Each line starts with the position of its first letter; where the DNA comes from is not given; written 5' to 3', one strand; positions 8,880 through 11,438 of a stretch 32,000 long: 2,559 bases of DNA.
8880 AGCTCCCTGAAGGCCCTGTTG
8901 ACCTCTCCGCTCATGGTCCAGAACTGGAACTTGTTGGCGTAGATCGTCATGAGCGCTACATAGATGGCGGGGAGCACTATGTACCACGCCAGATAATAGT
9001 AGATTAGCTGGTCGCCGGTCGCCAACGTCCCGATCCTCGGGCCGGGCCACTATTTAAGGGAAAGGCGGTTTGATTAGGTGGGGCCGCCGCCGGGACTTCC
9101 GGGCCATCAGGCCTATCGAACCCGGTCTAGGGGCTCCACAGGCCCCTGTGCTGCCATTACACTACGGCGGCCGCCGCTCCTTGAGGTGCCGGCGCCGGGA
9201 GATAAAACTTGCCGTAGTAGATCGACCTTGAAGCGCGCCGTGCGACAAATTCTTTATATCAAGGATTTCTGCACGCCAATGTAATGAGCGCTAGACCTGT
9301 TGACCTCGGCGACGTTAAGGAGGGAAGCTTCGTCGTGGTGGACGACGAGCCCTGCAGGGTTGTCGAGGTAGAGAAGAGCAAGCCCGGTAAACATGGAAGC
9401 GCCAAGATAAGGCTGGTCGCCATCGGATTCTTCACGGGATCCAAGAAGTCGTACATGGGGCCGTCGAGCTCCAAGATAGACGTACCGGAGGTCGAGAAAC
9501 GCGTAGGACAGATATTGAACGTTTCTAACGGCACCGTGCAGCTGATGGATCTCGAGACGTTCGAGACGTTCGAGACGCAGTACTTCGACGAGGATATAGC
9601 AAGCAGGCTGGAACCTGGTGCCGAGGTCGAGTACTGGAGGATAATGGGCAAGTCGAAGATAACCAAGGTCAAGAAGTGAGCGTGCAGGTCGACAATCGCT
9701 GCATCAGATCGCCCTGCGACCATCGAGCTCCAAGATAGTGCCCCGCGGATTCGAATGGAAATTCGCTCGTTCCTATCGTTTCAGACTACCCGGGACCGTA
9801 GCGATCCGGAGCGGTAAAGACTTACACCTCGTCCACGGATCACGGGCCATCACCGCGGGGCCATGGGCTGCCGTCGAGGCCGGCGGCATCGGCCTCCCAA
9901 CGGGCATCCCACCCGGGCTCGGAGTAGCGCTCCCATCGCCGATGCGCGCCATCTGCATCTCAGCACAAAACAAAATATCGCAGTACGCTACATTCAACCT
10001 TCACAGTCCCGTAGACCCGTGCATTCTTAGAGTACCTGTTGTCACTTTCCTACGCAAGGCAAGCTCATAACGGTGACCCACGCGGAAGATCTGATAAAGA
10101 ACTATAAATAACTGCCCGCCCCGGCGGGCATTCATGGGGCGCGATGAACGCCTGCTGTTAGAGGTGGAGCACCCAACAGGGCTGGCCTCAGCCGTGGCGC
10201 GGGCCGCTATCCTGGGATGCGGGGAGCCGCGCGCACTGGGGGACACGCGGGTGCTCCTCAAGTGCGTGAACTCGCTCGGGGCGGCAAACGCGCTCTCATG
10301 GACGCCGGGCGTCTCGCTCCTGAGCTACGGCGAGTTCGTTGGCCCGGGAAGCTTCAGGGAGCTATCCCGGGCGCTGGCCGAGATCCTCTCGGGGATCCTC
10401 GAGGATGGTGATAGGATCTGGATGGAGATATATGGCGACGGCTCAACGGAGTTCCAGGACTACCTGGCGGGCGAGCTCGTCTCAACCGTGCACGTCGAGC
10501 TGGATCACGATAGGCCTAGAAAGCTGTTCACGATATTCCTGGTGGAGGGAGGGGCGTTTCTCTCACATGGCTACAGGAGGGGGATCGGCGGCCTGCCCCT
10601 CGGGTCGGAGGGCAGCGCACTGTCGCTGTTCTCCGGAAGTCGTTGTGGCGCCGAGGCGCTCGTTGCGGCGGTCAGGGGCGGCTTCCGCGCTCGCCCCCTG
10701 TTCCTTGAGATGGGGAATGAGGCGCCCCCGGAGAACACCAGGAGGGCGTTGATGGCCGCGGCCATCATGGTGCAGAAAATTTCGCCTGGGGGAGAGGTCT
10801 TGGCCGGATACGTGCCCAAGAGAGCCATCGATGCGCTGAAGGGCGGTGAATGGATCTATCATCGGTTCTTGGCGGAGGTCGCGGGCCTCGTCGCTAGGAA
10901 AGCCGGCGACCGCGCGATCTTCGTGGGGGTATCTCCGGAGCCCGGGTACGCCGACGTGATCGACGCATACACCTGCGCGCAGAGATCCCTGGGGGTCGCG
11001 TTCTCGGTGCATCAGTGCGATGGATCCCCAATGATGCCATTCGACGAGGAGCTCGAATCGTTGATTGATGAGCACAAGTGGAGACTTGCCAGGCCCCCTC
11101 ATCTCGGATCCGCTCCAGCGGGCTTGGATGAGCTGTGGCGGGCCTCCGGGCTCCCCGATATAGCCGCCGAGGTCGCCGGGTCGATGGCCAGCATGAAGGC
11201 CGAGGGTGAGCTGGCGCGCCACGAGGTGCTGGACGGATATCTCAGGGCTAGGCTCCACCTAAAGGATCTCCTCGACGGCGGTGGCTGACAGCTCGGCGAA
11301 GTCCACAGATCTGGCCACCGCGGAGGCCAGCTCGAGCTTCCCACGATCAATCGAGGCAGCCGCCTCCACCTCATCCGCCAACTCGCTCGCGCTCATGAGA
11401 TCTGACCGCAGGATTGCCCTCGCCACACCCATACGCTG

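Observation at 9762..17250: Two ~180-bp GC-rich inverted repeats (~94% identical) in separate intergenic regions, bracketing a 7.1-kb gene block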

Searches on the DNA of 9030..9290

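Call 83: search_rna_families(source=window, start=9030, end=9290, threshold=evalue, max_evalue=1, show_alignments=1)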
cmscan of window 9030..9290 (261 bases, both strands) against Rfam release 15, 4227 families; matches with E-value up to 1: 1.
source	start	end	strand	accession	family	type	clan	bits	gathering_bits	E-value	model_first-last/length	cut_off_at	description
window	9099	9164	-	RF00005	tRNA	Gene; tRNA;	CL00001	28.6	29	0.00032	8-63/71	no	tRNA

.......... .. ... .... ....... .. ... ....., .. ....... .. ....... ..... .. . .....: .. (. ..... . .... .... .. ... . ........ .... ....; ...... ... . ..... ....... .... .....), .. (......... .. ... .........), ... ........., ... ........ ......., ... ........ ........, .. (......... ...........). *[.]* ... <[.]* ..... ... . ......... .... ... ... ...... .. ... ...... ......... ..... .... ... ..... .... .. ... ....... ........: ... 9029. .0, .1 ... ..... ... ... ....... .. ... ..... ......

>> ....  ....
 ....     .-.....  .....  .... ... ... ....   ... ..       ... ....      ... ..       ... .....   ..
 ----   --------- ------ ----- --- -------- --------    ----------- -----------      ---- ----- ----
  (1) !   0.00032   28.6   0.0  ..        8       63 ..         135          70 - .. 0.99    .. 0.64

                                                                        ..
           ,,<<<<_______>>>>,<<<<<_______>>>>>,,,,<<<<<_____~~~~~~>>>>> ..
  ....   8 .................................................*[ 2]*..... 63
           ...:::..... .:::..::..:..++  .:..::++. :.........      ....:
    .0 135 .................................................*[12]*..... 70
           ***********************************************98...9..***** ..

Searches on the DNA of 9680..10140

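Call 7: search_rna_families(source=window, start=9680, end=10140, threshold=evalue, max_evalue=10, show_alignments=2)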
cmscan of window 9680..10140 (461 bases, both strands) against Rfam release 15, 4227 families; matches with E-value up to 10: 3.
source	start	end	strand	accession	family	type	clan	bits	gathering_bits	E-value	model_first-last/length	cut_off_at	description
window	9821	9915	-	RF03009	malK-III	Cis-reg;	-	18.8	50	0.14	1-94/94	no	malK-III RNA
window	10112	10132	-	RF01356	CRISPR-DR28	Gene; CRISPR;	-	15.4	35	6.9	4-24/24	no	CRISPR RNA direct repeat element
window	10049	10085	-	RF02115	FAM13A-AS1_2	Gene; lncRNA;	-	12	38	4.8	76-110/110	no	FAM13A antisense RNA 1 conserved region 2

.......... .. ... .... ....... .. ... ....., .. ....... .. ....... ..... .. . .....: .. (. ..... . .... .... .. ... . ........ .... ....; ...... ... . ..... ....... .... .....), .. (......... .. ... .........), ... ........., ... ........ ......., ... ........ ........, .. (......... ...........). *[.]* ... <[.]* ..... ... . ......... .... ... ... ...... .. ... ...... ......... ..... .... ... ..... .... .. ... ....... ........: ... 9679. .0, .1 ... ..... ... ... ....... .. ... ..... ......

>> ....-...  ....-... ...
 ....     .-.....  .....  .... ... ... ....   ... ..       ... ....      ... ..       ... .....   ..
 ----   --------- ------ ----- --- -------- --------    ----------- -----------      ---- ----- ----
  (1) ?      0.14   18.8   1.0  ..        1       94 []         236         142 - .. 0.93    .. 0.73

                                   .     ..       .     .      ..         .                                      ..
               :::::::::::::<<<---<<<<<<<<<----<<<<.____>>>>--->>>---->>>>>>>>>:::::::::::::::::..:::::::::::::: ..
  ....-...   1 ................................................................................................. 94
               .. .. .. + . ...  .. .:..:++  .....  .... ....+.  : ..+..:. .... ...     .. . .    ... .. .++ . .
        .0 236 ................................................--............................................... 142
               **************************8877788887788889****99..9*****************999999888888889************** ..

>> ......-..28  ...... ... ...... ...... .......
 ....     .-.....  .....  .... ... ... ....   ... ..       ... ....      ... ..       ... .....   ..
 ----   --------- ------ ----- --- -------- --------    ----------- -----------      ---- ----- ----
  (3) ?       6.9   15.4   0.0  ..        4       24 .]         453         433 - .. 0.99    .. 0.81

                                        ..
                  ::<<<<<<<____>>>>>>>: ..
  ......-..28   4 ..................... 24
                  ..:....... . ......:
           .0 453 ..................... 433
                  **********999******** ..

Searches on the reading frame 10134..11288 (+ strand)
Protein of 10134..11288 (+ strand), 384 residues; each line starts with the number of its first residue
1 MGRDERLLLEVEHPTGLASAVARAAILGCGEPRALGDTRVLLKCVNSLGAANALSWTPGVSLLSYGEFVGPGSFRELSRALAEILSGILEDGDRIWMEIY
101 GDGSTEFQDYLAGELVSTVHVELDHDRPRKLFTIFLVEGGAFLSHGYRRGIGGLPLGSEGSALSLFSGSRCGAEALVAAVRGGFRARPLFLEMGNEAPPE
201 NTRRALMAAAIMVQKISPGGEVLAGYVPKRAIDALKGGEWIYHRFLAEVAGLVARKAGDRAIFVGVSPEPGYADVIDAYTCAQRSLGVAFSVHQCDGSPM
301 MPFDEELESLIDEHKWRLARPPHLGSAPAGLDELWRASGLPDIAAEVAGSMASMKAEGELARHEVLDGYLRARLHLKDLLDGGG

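Call 23: find_homologous_proteins(query=window:10134-11288:+, max_evalue=1e-30)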
Query window:10134-11288:+ (384 aa): 6 proteins with E <= 1e-30 among 8000 candidates.
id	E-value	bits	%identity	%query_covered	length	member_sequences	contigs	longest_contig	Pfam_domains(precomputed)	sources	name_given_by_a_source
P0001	6.3e-231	784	92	100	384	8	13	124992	-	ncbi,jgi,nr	ncbi:MAG: hypothetical protein ACP5G6_02990 [Conexivisphaera sp.]|jgi:hypothetical protein|nr:hypoth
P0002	1.7e-213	727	86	99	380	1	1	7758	-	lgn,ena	-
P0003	1.8e-140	486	59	100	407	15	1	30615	-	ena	-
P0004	1.4e-126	441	57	100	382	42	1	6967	-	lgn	-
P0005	2.5e-78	282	58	63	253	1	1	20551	-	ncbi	ncbi:MAG: hypothetical protein ACP5ID_00385, partial [Conexivisphaera sp.]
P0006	4.2e-77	278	72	45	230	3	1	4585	-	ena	-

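Call 24: find_encoding_contigs(protein=P0001, flank=10000, max_places=10)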
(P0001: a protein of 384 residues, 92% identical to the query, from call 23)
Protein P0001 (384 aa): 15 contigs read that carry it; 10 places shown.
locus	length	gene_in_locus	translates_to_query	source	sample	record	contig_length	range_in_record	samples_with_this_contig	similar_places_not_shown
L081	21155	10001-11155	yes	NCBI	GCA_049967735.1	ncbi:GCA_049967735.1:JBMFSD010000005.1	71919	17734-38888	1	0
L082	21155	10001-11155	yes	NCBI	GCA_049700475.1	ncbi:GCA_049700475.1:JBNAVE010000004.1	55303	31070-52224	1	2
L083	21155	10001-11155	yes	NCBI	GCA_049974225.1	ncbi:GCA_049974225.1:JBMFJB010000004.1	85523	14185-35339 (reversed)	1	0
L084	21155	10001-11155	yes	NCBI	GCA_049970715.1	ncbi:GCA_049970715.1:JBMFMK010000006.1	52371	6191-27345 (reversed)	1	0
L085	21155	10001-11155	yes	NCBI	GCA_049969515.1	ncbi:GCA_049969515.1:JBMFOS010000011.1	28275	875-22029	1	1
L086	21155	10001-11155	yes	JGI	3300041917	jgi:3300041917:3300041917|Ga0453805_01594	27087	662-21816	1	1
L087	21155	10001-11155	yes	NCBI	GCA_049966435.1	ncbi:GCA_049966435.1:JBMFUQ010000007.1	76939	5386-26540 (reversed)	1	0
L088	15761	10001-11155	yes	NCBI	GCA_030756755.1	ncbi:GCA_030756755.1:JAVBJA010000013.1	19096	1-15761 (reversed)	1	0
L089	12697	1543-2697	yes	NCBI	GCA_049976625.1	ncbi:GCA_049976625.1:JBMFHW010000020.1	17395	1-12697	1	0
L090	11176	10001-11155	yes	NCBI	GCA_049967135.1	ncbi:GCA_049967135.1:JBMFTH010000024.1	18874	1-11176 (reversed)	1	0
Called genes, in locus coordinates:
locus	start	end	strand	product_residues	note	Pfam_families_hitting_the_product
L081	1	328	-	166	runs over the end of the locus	-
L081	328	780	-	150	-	-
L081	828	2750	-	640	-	PF02934:GatB_N, PF02938:GAD (weak), PF02637:GatB_Yqey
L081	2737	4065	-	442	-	PF18195:GatD_N, PF00710:Asparaginase, PF17763:Asparaginase_C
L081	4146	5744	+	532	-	PF04055:Radical_SAM, PF16199:Radical_SAM_C, PF00583:Acetyltransf_1 (weak), PF13508:Acetyltransf_7 (faint), PF13673:Acetyltransf_10 (weak)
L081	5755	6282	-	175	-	PF01931:NTPase_I-T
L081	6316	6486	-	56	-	PF04758:Ribosomal_S30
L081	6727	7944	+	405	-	PF01798:Nop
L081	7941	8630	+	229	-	PF01269:Fibrillarin, PF13649:Methyltransf_25 (faint)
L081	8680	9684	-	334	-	PF14520:HHH_5 (weak), PF00154:RecA_N, PF13481:AAA_25 (weak), PF08423:Rad51, PF06745:ATPase (weak)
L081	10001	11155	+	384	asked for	-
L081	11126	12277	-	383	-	PF13528:Glyco_trans_1_3 (faint), PF04101:Glyco_tran_28_C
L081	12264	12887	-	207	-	PF01871:AMMECR1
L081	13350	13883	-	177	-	PF00571:CBS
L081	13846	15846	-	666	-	PF05833:NFACT_N, PF05670:NFACT-R_1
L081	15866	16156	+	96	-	-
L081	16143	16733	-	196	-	-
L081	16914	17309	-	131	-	PF21485:IF5A-like_N, PF08207:EFP_N (weak), PF01287:eIF-5a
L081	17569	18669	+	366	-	PF07431:DUF1512, PF23542:DUF1512_C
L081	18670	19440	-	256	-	PF00994:MoCF_biosynth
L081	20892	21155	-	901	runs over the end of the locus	PF01411:tRNA-synt_2c, PF07973:tRNA_SAD, PF02272:DHHA1 (weak)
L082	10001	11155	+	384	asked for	-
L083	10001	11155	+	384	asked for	-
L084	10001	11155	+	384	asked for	-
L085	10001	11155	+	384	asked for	-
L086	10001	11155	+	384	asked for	-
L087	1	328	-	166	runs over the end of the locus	-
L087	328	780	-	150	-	-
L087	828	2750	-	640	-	PF02934:GatB_N, PF02938:GAD (weak), PF02637:GatB_Yqey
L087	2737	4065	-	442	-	PF18195:GatD_N, PF00710:Asparaginase, PF17763:Asparaginase_C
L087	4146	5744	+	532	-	PF04055:Radical_SAM, PF16199:Radical_SAM_C, PF00583:Acetyltransf_1 (weak), PF13508:Acetyltransf_7 (faint), PF13673:Acetyltransf_10 (weak)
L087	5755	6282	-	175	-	PF01931:NTPase_I-T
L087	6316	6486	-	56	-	PF04758:Ribosomal_S30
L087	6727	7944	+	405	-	PF01798:Nop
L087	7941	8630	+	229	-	PF01269:Fibrillarin, PF13649:Methyltransf_25 (faint)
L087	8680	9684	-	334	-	PF14520:HHH_5 (weak), PF00154:RecA_N, PF13481:AAA_25 (weak), PF08423:Rad51, PF06745:ATPase (weak)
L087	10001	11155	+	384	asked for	-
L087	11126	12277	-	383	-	PF13528:Glyco_trans_1_3 (faint), PF04101:Glyco_tran_28_C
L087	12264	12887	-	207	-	PF01871:AMMECR1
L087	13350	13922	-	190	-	PF00571:CBS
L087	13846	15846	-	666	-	PF05833:NFACT_N, PF05670:NFACT-R_1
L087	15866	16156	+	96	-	-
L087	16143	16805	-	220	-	-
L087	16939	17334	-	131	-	PF21485:IF5A-like_N, PF08207:EFP_N (weak), PF01287:eIF-5a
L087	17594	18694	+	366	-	PF07431:DUF1512, PF23542:DUF1512_C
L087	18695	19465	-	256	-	PF00994:MoCF_biosynth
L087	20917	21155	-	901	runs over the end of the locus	PF01411:tRNA-synt_2c, PF07973:tRNA_SAD, PF02272:DHHA1 (weak)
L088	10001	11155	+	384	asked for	-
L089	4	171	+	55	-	PF01269:Fibrillarin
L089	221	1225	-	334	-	PF14520:HHH_5 (weak), PF00154:RecA_N, PF13481:AAA_25 (weak), PF08423:Rad51, PF06745:ATPase (weak)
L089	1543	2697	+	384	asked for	-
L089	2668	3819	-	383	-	PF13528:Glyco_trans_1_3 (faint), PF04101:Glyco_tran_28_C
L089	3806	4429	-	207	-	PF01871:AMMECR1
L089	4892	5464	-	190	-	PF00571:CBS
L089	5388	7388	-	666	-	PF05833:NFACT_N, PF05670:NFACT-R_1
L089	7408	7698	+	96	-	-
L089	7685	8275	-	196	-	-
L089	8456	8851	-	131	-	PF21485:IF5A-like_N, PF08207:EFP_N (weak), PF01287:eIF-5a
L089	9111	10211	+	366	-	PF07431:DUF1512, PF23542:DUF1512_C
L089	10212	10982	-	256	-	PF00994:MoCF_biosynth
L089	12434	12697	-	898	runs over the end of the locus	PF01411:tRNA-synt_2c, PF07973:tRNA_SAD, PF02272:DHHA1 (weak)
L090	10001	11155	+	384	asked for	-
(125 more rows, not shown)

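Call 25: find_encoding_contigs(protein=P0002, flank=10000, max_places=5)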
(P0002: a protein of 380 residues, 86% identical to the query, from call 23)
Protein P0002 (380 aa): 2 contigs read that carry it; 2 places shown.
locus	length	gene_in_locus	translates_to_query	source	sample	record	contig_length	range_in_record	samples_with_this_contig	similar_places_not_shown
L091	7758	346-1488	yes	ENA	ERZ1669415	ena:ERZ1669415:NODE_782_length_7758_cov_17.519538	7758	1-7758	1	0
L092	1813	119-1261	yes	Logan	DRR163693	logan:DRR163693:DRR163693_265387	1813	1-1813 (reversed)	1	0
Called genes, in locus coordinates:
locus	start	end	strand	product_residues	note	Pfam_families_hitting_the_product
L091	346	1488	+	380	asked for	-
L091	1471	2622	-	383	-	PF13528:Glyco_trans_1_3 (weak), PF04101:Glyco_tran_28_C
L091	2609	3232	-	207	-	PF01871:AMMECR1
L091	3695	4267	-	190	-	PF00571:CBS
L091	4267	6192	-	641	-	PF05833:NFACT_N, PF05670:NFACT-R_1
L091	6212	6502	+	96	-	-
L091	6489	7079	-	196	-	-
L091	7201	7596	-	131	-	PF21485:IF5A-like_N, PF08207:EFP_N (weak), PF01287:eIF-5a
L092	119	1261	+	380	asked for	-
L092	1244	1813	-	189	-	?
